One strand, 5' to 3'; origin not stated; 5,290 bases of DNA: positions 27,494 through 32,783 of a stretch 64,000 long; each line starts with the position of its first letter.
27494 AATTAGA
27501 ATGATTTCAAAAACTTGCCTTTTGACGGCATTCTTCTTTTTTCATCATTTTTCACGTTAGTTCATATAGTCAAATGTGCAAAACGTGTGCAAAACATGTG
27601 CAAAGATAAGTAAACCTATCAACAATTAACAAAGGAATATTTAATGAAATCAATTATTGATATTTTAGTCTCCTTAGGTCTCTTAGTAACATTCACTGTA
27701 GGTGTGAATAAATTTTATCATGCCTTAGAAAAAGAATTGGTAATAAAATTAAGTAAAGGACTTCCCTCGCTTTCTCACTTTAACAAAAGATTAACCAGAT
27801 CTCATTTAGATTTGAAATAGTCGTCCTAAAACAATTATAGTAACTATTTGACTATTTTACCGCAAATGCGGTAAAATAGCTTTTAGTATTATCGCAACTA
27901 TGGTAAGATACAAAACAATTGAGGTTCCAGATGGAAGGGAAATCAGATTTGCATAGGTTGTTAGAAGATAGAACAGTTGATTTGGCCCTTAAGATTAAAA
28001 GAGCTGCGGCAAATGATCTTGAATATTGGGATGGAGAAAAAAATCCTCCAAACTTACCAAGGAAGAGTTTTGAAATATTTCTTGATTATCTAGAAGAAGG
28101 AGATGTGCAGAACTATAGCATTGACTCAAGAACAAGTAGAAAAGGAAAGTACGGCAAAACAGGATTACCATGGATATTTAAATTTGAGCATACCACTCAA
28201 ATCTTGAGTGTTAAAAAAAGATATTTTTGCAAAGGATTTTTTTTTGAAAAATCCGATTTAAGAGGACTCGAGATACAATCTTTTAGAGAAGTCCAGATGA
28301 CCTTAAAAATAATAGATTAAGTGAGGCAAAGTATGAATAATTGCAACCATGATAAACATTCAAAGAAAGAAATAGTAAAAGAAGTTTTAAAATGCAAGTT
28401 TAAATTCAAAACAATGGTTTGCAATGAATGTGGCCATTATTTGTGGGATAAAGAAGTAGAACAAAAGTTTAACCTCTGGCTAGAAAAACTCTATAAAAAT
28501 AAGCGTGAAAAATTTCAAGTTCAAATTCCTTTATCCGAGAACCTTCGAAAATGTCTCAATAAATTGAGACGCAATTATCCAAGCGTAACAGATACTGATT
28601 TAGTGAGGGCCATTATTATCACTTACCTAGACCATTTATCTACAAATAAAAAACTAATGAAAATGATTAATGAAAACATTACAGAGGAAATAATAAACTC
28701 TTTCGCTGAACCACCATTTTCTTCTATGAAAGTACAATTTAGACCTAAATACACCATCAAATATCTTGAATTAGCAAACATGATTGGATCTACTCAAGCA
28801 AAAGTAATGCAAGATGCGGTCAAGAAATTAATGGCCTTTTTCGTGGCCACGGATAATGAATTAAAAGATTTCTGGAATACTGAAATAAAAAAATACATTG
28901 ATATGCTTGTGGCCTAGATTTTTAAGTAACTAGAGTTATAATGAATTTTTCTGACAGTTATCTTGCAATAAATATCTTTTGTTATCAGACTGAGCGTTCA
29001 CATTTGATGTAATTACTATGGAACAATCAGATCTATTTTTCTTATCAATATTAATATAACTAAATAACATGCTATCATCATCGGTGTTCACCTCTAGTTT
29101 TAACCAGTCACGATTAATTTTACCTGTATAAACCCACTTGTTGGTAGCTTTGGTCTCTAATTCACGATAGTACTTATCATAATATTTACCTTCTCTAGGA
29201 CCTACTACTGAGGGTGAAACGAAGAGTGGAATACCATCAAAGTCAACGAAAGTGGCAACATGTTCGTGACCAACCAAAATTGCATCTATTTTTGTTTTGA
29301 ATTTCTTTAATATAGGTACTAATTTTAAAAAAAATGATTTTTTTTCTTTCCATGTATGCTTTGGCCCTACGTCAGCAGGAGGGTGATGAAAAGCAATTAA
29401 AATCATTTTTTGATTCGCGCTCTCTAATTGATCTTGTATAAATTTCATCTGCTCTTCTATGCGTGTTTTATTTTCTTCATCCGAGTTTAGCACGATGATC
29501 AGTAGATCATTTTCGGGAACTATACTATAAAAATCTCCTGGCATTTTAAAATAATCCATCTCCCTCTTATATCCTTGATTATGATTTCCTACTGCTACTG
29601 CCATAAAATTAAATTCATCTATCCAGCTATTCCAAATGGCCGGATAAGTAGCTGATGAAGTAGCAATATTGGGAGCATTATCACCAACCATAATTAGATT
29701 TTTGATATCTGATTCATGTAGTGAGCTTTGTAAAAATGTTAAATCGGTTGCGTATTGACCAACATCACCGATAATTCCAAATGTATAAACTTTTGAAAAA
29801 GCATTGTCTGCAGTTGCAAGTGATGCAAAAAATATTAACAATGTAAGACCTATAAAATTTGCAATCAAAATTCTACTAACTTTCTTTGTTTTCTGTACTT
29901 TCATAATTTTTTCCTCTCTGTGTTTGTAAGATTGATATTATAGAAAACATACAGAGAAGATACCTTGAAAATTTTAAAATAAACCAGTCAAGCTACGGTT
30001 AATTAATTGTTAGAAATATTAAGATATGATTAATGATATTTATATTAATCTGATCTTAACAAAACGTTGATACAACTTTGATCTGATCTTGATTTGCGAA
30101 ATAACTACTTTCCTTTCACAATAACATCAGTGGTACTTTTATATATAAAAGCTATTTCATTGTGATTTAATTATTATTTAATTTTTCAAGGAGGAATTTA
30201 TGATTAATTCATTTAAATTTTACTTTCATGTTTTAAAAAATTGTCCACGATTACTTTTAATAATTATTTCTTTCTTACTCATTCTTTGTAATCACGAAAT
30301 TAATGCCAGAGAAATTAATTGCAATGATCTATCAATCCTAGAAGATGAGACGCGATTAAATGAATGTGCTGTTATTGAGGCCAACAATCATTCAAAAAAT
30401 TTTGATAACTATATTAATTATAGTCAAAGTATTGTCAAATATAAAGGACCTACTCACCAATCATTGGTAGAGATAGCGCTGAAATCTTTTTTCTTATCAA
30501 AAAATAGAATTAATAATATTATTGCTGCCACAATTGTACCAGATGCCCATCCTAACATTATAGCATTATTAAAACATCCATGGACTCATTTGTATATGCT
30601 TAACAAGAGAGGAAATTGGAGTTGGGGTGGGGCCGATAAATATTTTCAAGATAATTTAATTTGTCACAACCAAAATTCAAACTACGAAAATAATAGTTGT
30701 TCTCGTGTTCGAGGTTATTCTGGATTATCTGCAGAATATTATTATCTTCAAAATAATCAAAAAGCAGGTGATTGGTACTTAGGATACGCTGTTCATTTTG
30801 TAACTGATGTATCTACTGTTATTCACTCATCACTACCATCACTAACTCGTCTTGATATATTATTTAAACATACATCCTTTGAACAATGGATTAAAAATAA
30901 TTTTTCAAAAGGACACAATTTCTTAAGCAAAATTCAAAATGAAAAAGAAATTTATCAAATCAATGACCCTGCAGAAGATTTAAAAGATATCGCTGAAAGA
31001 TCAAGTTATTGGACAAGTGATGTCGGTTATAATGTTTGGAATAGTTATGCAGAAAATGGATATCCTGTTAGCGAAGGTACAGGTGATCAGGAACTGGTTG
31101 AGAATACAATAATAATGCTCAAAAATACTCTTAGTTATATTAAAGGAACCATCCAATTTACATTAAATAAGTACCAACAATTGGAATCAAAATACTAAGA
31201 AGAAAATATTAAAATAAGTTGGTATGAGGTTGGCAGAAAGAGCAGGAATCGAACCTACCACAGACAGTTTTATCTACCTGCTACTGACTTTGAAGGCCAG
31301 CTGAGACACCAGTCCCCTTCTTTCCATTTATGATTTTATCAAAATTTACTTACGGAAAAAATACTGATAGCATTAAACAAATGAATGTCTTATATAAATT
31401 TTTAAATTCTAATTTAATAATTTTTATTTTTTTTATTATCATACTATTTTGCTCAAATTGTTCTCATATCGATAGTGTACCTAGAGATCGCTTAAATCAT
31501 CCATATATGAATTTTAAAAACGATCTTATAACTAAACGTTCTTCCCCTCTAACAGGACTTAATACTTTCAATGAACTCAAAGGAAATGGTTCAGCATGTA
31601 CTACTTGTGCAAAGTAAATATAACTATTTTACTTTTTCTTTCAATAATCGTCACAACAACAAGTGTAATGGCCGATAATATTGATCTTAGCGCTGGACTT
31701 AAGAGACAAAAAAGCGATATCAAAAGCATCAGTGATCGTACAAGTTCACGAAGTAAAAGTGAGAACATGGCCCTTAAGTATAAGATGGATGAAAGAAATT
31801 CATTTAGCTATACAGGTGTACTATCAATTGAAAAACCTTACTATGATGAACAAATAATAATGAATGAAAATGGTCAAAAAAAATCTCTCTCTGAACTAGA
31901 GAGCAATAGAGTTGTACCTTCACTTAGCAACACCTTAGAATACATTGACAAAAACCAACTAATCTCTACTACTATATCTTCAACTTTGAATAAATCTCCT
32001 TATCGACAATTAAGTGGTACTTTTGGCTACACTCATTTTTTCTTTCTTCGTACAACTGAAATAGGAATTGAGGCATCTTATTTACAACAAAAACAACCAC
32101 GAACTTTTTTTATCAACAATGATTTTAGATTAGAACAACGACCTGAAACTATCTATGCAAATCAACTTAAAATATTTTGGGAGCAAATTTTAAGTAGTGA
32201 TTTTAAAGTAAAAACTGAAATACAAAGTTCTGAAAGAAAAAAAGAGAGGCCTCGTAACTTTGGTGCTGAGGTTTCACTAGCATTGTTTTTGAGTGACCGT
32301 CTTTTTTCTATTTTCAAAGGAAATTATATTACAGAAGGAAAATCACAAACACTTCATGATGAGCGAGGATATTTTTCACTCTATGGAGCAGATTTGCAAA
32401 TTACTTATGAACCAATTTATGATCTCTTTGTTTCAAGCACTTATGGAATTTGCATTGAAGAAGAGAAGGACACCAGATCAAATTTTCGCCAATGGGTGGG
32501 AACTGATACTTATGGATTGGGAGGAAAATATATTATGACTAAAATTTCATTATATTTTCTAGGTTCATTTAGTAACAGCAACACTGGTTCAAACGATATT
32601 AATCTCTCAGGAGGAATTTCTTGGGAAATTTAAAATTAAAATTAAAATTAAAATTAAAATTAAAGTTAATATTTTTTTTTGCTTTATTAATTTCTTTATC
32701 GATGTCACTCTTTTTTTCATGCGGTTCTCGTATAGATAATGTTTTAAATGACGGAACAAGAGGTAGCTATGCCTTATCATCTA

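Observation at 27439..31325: tRNA-Sec-like gene with a 22-bp direct repeat of its 3' end: integrase-less islet carrying secreted hydrolases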

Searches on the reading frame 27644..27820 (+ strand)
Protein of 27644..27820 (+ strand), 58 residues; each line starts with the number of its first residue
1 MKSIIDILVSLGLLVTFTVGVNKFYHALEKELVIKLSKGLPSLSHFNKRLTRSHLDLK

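Call 8: search_protein_families(library=pfam, proteins=[window:27644-27820:+], max_evalue=0.01)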
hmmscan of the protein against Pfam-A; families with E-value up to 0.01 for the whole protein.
window:27644-27820:+ (58 aa): 0 families

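Call 9: search_protein_families(library=ncbifam, proteins=[window:27644-27820:+], max_evalue=0.01)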
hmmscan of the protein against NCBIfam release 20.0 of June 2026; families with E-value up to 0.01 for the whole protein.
window:27644-27820:+ (58 aa): 0 families

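Call 63: search_protein_families(library=phrogs, proteins=[window:27644-27820:+], max_evalue=0.01)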
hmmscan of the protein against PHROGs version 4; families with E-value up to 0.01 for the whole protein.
window:27644-27820:+ (58 aa): 0 families

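Call 73: search_protein_families(library=padloc, proteins=[window:27644-27820:+], max_evalue=0.01)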
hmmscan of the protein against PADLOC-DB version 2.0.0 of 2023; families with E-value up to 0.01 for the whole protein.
window:27644-27820:+ (58 aa): 0 families

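Call 100: find_homologous_proteins(query=window:27644-27820:+, max_evalue=0.01)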
Query window:27644-27820:+ (58 aa): 2 proteins with E <= 0.01 among 2 candidates.
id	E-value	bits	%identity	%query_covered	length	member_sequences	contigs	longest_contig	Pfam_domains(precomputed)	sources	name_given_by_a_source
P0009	1.7e-28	114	100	100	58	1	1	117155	-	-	-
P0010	2.8e-15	73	66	100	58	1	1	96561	-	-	-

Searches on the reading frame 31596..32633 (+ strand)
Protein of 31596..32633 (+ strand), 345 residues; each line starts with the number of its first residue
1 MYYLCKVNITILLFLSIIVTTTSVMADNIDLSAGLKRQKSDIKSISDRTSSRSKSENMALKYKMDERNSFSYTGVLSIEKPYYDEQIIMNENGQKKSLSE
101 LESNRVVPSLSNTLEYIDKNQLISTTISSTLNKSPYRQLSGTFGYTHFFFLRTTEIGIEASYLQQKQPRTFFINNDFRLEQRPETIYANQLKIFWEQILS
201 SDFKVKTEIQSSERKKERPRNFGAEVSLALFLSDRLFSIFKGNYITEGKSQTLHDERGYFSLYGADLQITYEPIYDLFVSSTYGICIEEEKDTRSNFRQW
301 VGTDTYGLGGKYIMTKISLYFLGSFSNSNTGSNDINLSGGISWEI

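Call 8: search_protein_families(library=pfam, proteins=[window:31596-32633:+], max_evalue=0.01)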
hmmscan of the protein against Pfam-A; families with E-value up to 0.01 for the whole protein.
window:31596-32633:+ (345 aa): 0 families

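Call 9: search_protein_families(library=ncbifam, proteins=[window:31596-32633:+], max_evalue=0.01)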
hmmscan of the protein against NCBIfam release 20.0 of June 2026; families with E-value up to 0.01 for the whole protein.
window:31596-32633:+ (345 aa): 0 families

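Call 28: find_related_loci(query=window:31596-32633:+, collection=genome_contigs, flank=10000)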
Query window:31596-32633:+ (345 aa) in genome_contigs; peptide patterns used: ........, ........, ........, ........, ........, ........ (x = any residue, [..] = any of these).
51 stretches matched a pattern, but none encodes a relative of the query by tblastn (E <= 1e-3).
